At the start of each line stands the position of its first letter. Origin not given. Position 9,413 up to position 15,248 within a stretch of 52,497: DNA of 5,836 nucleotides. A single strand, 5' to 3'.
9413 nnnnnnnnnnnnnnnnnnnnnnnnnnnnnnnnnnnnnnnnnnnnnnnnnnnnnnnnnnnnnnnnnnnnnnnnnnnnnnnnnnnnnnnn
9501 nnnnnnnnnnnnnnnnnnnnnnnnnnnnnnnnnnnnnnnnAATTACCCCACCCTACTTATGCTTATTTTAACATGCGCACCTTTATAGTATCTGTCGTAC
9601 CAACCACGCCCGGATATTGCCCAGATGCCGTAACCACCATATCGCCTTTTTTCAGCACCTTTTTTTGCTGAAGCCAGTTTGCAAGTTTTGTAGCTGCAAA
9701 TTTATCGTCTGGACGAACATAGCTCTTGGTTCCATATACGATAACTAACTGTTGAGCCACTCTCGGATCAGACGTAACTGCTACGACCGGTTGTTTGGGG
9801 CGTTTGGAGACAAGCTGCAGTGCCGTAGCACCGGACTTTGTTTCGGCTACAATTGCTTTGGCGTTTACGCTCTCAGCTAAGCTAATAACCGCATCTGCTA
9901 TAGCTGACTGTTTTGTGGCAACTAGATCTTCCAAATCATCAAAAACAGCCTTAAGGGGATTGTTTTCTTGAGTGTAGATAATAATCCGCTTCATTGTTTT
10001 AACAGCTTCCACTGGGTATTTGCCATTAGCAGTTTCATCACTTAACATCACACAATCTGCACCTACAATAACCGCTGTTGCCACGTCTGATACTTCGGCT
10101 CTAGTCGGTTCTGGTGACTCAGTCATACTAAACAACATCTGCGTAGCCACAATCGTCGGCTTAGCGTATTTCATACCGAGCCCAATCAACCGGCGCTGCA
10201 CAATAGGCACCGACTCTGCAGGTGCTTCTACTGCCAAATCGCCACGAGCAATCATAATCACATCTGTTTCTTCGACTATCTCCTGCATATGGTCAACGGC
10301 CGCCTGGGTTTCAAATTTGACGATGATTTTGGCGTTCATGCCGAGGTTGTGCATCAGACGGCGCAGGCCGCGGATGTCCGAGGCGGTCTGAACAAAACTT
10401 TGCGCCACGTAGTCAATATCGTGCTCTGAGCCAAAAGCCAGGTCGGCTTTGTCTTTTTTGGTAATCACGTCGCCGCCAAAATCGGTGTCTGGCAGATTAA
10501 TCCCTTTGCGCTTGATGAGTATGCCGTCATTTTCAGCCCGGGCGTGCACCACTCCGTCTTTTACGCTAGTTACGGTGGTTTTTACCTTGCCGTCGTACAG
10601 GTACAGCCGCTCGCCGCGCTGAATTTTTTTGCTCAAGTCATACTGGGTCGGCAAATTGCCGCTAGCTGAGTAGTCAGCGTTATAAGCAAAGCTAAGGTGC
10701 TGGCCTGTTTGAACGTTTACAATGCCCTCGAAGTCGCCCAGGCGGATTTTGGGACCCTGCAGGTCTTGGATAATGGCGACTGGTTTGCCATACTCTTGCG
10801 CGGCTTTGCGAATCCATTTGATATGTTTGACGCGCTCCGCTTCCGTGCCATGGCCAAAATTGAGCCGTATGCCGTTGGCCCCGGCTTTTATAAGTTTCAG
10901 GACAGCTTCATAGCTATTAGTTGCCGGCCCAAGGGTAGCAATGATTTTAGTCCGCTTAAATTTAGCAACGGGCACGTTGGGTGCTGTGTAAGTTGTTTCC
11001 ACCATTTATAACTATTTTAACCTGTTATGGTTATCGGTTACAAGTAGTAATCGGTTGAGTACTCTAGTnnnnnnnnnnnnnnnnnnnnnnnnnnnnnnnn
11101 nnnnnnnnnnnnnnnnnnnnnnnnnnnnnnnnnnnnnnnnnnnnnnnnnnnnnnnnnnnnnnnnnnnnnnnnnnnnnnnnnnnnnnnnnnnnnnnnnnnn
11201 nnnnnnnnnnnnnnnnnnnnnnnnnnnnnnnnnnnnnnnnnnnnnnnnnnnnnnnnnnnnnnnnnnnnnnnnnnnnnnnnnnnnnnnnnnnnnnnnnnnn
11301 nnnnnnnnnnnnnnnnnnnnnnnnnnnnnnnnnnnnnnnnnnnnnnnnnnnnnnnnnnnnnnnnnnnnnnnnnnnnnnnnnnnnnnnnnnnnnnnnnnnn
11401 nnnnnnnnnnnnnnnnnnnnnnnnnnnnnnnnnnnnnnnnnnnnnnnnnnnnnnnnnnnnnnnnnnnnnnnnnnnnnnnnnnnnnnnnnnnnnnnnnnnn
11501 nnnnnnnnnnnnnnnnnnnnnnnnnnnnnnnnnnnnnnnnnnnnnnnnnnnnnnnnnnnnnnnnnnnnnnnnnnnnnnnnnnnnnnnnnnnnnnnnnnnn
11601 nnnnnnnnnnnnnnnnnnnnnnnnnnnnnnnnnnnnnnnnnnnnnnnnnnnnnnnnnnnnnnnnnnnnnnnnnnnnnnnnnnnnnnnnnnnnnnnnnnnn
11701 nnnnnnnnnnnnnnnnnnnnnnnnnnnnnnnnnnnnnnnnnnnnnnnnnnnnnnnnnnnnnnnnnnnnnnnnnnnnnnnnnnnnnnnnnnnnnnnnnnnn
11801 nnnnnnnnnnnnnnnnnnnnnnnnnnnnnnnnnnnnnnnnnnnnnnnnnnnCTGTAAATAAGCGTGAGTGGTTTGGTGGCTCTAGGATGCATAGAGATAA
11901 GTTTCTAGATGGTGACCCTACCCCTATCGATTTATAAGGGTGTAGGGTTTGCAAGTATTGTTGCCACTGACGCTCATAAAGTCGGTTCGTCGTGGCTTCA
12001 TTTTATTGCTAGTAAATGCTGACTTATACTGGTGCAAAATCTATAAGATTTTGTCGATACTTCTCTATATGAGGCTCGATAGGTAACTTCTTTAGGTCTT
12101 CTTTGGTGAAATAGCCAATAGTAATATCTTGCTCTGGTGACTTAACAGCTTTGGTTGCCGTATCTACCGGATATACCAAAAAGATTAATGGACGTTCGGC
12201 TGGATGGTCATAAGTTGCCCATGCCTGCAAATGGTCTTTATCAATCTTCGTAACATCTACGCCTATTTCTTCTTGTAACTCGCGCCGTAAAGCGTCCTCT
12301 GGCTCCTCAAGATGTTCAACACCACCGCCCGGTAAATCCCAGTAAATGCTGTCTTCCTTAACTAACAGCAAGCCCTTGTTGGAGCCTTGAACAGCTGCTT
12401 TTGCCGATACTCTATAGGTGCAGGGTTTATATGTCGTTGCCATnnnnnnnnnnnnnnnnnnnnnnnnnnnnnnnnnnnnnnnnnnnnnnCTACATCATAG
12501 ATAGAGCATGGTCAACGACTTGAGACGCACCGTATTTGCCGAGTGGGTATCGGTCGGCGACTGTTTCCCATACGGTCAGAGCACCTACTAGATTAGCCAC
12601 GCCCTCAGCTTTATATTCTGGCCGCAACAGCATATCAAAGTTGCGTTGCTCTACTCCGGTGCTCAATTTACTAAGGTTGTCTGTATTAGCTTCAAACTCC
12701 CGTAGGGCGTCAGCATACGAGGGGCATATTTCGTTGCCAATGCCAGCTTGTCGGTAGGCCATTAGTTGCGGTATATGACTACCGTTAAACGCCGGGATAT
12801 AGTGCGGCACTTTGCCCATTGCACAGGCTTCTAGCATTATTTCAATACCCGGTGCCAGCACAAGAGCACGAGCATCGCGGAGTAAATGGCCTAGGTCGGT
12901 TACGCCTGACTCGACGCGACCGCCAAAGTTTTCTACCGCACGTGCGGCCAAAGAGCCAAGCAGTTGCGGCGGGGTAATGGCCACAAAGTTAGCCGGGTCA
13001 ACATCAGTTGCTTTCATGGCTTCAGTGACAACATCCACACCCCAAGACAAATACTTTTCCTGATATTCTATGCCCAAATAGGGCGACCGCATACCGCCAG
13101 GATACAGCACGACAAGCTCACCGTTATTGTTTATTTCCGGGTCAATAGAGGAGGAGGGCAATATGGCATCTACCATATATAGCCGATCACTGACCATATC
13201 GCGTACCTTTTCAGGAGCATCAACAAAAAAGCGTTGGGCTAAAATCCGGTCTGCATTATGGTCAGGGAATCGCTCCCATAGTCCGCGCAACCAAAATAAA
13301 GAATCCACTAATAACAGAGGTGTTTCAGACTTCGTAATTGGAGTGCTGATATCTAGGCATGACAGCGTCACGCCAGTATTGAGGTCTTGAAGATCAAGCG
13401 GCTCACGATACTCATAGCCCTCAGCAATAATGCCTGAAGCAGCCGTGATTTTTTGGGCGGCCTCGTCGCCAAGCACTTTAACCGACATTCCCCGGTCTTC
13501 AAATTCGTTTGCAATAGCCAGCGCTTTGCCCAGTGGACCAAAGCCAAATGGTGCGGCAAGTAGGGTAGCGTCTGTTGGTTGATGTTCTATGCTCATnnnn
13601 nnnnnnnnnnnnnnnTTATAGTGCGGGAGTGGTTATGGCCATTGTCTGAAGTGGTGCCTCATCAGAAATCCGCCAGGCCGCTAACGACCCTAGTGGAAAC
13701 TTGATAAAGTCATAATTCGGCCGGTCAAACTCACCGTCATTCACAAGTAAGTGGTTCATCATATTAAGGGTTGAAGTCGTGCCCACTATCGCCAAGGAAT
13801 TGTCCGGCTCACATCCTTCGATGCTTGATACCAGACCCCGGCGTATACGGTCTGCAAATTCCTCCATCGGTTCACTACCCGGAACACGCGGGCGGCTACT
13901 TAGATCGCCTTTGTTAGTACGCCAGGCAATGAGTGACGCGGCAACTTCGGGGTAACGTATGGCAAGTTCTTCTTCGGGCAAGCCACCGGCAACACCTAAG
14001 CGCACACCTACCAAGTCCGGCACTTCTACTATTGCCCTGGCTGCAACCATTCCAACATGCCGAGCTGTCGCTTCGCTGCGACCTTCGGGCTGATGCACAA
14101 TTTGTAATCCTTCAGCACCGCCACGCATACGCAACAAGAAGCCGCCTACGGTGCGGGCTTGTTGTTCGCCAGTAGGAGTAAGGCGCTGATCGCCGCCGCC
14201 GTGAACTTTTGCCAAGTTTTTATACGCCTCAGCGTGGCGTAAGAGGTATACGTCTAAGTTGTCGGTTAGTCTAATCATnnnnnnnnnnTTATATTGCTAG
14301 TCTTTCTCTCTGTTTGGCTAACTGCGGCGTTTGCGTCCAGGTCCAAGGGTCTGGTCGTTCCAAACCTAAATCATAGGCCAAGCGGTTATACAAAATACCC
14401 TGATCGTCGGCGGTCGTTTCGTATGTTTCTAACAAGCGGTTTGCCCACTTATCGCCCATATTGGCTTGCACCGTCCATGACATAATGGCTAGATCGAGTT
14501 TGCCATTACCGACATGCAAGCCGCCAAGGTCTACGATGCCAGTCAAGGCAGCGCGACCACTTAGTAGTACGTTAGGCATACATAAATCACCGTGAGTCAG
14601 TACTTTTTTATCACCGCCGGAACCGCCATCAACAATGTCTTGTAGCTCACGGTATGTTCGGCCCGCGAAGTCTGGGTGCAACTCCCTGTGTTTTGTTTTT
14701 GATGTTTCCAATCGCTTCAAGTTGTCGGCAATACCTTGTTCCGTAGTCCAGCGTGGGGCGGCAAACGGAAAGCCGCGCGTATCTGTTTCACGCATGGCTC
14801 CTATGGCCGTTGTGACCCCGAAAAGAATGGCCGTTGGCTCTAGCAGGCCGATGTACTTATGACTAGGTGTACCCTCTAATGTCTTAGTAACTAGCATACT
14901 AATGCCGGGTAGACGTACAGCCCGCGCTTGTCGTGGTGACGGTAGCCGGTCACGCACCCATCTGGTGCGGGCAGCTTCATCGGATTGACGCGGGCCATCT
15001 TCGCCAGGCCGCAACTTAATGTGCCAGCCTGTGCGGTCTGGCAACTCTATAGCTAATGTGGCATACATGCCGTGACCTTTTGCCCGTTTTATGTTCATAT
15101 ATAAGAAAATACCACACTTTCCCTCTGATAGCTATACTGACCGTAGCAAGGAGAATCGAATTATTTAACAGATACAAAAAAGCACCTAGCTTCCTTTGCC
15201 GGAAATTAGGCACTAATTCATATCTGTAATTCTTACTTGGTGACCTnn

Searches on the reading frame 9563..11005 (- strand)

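Call 16: search_protein_families(library=pfam, proteins=[window:9563-11005:-], max_evalue=0.0001)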
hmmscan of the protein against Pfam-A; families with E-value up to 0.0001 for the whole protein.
window:9563-11005:- (480 aa): 2 families
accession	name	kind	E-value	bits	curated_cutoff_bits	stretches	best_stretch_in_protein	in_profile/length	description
PF00224.27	PK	-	4e-103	345.4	30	1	17-335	2-328/328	Pyruvate kinase, barrel domain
PF02887.21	PK_C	-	6.8e-23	81.4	28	1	368-476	2-113/114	Pyruvate kinase, alpha/beta domain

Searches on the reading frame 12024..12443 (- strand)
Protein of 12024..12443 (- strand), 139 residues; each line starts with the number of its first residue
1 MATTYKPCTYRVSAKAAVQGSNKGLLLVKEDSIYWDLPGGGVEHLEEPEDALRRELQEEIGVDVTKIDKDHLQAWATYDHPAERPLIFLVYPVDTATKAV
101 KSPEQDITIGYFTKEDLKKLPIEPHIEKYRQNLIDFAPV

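Call 17: search_protein_families(library=pfam, proteins=[window:12024-12443:-], max_evalue=0.0001)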
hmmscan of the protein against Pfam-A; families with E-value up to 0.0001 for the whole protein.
window:12024-12443:- (139 aa): 1 family
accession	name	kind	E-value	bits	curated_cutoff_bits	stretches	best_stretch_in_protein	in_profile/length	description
PF00293.34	NUDIX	-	7.2e-15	55.6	21.1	1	10-128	2-129/134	NUDIX domain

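Call 68: search_protein_families(library=ncbifam, proteins=[window:12024-12443:-], max_evalue=0.001)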
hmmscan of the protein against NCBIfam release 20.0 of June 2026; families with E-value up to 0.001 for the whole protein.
window:12024-12443:- (139 aa): 13 families
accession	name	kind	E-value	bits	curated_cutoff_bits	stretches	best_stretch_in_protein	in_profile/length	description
NF006530.0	PRK08999.1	equivalog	9.5e-11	41.3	245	1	31-80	31-79/315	Nudix family hydrolase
NF001938.0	PRK00714.1-5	equivalog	1.7e-10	40.6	116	1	29-83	41-94/172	RNA pyrophosphohydrolase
NF008044.0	PRK10776.1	equivalog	1.8e-09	37.6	148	1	34-72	32-70/130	8-oxo-dGTP diphosphatase MutT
NF001936.0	PRK00714.1-3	equivalog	2.8e-09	37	118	1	34-83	36-84/155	RNA pyrophosphohydrolase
TIGR00586.1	mutt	equivalog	2.4e-07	30.8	97.9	1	35-84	34-80/129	8-oxo-dGTP diphosphatase MutT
NF001937.0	PRK00714.1-4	equivalog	3.4e-07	30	139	1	33-82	31-81/161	RNA pyrophosphohydrolase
NF012016.0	PRK15472.1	equivalog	8.3e-07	28.8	95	1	34-119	32-124/141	nucleoside triphosphatase NudI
NF041652.1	Nud_hyd_Dein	equivalog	2.1e-06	28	200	1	29-133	39-143/152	Nudix hydrolase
NF001935.0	PRK00714.1-2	equivalog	5.1e-06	26.1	259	1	34-82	32-81/183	RNA pyrophosphohydrolase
TIGR02705.1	nudix_YtkD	equivalog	2.1e-05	24.1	154.4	1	22-67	34-79/156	RNA deprotection pyrophosphohydrolase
NF007834.0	PRK10546.1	equivalog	2.5e-05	24.1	156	1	33-65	30-62/135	pyrimidine (deoxy)nucleoside triphosphate diphosphatase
NF001934.0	PRK00714.1-1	equivalog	2.6e-05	23.7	241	1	32-79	30-78/176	RNA pyrophosphohydrolase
NF006961.0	PRK09438.1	equivalog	0.00021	20.8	103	1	26-76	24-74/151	dihydroneopterin triphosphate diphosphatase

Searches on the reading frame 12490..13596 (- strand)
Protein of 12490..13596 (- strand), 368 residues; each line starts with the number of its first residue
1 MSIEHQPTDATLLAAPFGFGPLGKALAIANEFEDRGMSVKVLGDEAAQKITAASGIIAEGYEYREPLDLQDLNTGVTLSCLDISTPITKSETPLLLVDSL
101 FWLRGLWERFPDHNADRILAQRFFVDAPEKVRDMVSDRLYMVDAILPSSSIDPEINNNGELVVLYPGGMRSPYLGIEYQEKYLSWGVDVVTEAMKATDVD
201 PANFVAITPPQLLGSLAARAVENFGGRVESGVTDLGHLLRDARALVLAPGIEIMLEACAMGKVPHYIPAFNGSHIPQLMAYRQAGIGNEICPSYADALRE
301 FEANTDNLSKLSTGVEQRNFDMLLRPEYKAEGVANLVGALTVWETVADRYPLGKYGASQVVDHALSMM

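Call 17: search_protein_families(library=pfam, proteins=[window:12490-13596:-], max_evalue=0.0001)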
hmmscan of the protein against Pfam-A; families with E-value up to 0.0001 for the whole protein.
window:12490-13596:- (368 aa): 0 families

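Call 68: search_protein_families(library=ncbifam, proteins=[window:12490-13596:-], max_evalue=0.001)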
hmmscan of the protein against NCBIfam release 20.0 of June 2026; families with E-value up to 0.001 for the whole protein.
window:12490-13596:- (368 aa): 1 family
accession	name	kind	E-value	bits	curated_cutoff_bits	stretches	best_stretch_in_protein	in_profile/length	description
TIGR04467.1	CGA_synthase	equivalog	4e-08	32.8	300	1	84-277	85-280/382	hydroxymethylcytosylglucuronate/cytosylglucuronate synthase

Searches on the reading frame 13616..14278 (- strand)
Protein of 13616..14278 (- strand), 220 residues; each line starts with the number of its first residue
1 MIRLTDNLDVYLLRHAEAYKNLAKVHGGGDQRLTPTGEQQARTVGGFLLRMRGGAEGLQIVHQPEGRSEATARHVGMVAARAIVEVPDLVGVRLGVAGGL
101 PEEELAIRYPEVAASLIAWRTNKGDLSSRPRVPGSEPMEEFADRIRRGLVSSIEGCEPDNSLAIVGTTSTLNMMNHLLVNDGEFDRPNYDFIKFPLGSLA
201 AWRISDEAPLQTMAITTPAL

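Call 17: search_protein_families(library=pfam, proteins=[window:13616-14278:-], max_evalue=0.0001)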
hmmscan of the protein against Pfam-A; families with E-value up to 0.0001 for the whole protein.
window:13616-14278:- (220 aa): 1 family
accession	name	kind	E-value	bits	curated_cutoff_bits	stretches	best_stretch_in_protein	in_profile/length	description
PF00300.27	His_Phos_1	-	6.8e-14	52.4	21.7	1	10-176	1-156/194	Histidine phosphatase superfamily (branch 1)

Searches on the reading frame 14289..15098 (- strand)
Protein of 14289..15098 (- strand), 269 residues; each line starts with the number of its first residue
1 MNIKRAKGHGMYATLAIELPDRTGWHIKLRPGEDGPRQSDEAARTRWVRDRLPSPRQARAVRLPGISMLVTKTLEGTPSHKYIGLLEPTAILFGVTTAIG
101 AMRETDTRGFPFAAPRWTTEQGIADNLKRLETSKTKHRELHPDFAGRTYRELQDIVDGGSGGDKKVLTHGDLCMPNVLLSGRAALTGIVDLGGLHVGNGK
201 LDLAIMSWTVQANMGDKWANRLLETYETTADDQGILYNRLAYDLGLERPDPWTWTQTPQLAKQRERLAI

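Call 17: search_protein_families(library=pfam, proteins=[window:14289-15098:-], max_evalue=0.0001)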
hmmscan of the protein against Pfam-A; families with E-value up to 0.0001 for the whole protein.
window:14289-15098:- (269 aa): 1 family
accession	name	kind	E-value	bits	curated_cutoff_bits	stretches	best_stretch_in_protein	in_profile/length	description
PF01636.29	APH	-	4.3e-12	46.8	23.2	1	36-230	35-231/239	Phosphotransferase enzyme family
